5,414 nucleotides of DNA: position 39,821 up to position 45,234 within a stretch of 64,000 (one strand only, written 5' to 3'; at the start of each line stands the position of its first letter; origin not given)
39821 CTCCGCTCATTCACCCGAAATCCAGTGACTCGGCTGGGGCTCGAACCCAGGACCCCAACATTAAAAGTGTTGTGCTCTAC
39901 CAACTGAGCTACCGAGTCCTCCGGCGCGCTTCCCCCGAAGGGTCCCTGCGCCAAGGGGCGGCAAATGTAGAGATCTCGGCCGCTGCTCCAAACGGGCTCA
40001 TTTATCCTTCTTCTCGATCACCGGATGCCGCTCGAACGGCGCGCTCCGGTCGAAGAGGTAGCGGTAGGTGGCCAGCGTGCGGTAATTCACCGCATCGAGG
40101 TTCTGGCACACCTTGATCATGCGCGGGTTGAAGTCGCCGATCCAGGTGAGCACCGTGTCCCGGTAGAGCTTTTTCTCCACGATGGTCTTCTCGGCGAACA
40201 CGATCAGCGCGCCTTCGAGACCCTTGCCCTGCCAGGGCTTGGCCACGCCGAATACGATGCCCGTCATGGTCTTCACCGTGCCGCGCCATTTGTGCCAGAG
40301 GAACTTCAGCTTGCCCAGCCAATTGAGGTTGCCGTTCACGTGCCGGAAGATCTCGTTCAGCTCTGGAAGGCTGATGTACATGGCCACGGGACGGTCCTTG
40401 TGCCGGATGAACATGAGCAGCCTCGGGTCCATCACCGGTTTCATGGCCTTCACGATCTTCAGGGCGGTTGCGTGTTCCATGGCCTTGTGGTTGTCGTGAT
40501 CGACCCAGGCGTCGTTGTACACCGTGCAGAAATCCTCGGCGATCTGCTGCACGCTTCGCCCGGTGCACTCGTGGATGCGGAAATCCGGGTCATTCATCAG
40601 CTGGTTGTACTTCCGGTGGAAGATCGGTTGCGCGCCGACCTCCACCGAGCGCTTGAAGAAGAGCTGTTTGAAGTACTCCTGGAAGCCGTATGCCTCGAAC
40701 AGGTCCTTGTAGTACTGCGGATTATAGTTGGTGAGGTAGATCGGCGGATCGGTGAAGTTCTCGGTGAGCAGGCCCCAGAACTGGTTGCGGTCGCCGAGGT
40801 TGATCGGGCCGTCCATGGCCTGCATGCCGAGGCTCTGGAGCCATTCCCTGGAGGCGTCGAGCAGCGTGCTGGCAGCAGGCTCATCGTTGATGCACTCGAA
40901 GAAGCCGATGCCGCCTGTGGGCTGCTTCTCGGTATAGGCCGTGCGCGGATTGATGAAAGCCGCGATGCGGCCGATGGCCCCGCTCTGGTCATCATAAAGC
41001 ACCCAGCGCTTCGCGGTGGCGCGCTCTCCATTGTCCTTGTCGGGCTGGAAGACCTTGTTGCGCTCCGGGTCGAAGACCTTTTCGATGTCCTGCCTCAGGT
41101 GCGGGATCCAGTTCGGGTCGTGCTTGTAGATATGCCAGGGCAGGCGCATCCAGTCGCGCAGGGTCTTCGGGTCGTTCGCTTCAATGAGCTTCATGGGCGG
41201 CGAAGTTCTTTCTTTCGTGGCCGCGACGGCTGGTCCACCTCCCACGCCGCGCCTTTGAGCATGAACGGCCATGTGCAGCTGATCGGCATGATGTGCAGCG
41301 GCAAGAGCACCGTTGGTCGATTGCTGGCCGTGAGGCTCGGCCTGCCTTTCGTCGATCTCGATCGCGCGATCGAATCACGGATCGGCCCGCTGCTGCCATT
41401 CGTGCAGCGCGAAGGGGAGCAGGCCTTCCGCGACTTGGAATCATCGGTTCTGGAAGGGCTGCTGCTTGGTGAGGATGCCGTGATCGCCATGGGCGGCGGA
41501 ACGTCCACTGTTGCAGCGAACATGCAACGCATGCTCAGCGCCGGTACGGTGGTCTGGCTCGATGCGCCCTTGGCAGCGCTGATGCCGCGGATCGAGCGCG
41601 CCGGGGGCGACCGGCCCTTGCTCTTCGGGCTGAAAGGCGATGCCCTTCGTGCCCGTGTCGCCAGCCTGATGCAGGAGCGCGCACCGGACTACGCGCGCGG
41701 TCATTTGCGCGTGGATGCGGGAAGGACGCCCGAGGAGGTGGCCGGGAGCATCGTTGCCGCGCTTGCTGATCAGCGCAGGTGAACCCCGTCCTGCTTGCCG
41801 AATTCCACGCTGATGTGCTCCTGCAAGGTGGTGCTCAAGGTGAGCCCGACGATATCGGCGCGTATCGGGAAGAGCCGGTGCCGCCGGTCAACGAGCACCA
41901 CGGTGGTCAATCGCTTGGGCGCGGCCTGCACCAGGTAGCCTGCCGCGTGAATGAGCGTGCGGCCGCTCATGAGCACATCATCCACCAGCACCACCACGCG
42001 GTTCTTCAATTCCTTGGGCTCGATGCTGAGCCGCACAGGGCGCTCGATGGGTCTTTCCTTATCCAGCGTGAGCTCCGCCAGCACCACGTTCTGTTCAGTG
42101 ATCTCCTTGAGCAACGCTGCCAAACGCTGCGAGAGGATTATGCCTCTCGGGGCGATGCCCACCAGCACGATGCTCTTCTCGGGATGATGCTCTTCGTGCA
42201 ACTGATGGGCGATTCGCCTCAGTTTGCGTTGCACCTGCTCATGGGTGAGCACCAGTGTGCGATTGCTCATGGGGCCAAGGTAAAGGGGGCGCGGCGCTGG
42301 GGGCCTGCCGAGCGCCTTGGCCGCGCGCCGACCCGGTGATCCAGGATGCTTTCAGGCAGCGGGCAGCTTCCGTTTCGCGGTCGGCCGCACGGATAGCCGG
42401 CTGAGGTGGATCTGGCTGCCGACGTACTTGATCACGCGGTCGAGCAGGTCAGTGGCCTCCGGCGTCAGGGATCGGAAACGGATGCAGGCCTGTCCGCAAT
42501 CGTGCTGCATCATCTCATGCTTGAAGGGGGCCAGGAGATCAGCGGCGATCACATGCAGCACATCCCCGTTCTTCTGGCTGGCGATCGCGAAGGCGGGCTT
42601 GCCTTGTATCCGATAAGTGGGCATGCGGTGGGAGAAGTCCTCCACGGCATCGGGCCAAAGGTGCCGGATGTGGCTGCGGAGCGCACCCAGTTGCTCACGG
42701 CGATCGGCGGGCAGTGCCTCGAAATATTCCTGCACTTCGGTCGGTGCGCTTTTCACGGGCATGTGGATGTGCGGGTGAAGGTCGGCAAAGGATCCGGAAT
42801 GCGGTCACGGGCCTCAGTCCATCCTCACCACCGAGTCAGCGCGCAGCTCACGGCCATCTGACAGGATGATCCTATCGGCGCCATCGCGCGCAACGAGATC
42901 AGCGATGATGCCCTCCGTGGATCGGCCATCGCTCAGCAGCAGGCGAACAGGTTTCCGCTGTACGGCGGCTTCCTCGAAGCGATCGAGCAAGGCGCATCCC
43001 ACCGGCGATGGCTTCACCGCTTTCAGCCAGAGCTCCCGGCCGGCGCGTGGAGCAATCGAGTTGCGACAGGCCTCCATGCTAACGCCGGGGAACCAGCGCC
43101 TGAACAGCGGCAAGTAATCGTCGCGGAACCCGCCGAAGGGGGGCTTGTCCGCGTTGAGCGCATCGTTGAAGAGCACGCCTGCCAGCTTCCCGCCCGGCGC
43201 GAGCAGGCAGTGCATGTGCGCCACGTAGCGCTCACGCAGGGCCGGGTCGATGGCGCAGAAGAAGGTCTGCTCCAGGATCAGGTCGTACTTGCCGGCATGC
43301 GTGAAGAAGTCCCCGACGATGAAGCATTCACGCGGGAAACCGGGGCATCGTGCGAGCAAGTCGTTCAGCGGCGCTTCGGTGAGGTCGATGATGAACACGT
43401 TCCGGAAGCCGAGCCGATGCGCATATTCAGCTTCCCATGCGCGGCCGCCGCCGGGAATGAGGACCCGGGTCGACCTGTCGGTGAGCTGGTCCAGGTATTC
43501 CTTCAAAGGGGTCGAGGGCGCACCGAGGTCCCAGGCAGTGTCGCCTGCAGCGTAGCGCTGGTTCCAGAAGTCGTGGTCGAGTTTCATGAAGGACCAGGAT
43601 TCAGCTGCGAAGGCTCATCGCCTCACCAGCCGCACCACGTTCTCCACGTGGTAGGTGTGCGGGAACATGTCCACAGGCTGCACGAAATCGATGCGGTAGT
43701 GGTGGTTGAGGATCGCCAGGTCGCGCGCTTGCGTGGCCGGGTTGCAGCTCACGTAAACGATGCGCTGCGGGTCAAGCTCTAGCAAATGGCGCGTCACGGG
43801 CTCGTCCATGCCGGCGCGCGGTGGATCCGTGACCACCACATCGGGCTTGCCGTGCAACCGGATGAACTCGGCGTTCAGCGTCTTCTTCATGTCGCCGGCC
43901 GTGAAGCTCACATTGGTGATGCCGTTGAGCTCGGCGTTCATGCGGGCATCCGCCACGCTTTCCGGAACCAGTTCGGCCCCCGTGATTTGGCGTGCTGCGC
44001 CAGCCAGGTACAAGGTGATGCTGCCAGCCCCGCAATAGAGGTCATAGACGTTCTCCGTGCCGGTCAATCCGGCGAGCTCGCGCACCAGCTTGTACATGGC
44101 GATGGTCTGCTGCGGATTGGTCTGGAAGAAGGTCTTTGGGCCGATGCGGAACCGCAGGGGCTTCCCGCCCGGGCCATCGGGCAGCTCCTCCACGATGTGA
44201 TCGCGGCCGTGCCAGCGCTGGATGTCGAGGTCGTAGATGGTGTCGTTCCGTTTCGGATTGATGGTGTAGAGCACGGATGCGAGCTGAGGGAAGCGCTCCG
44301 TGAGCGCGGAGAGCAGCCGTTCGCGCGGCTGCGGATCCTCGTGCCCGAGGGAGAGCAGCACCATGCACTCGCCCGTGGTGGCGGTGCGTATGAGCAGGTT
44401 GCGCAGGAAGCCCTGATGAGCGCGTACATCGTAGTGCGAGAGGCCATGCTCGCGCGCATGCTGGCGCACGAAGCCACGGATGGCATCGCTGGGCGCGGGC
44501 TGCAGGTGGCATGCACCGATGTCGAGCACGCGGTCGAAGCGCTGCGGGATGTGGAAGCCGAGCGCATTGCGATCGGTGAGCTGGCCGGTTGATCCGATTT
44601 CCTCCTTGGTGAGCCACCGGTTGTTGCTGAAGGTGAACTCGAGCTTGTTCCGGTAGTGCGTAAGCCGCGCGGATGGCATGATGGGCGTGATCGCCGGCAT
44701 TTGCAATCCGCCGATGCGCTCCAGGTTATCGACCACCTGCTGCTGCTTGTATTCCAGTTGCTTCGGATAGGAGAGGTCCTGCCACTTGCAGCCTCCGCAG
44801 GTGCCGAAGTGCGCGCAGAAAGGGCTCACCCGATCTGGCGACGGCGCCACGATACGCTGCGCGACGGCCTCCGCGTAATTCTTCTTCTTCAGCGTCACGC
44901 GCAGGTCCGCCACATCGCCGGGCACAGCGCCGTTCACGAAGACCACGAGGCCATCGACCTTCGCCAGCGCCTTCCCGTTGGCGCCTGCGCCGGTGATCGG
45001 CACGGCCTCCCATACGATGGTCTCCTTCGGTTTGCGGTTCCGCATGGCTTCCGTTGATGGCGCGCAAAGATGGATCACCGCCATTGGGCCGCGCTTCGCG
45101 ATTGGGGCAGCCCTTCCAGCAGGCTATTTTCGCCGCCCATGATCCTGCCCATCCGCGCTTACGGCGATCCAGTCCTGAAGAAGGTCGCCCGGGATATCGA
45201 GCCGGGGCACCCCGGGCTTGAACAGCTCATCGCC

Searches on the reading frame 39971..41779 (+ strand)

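Call 46: search_protein_families(library=pfam, proteins=[window:39971-41779:+], max_evalue=0.01)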
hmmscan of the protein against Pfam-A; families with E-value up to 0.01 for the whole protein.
window:39971-41779:+ (603 aa): 2 families
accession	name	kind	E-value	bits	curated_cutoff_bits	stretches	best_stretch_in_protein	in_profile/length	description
PF01202.28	SKI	-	2.7e-32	112.5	22.1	1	441-598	1-158/159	Shikimate kinase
PF13238.12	AAA_18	-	0.00072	20.5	29.4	1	437-545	3-112/128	AAA domain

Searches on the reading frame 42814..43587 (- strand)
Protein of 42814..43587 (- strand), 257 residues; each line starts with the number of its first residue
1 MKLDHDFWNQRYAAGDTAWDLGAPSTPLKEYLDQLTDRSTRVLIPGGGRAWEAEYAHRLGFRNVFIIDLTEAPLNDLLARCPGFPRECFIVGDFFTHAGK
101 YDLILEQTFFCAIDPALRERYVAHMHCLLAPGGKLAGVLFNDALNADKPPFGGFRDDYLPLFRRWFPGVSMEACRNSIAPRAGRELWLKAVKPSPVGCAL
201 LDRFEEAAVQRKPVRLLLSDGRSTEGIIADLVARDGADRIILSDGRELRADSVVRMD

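Call 17: search_protein_families(library=pfam, proteins=[window:42814-43587:-])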
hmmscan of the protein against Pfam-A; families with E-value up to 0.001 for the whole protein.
window:42814-43587:- (257 aa): 1 family
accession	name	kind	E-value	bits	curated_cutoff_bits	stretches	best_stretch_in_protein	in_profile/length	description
PF05724.17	TPMT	-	7.5e-19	68.7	26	1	4-151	2-168/218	Thiopurine S-methyltransferase (TPMT)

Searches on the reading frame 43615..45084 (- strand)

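Call 17: search_protein_families(library=pfam, proteins=[window:43615-45084:-])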
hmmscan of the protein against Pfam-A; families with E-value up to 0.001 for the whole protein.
window:43615-45084:- (489 aa): 7 families
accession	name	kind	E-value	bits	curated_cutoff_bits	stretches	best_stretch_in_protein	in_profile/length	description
PF05958.17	tRNA_U5-meth_tr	-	5.5e-26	91.9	23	1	294-488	156-356/357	tRNA (Uracil-5-)-methyltransferase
PF13847.12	Methyltransf_31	-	3.2e-11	43.6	27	1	343-419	4-80/145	Methyltransferase domain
PF13649.12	Methyltransf_25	-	3.5e-07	31.3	27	1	346-402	1-58/97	Methyltransferase domain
PF01938.26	TRAM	-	4.5e-06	26.9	21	1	28-74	10-59/61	TRAM domain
PF09445.16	Methyltransf_15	-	6.4e-06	26.3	22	1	345-427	3-85/165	RNA cap guanine-N2 methyltransferase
PF05175.20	MTS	-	1.8e-05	24.9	23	1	343-422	32-107/170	Methyltransferase small domain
PF08241.18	Methyltransf_11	-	0.00043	21.3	21.2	0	349-401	3-53/95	Methyltransferase domain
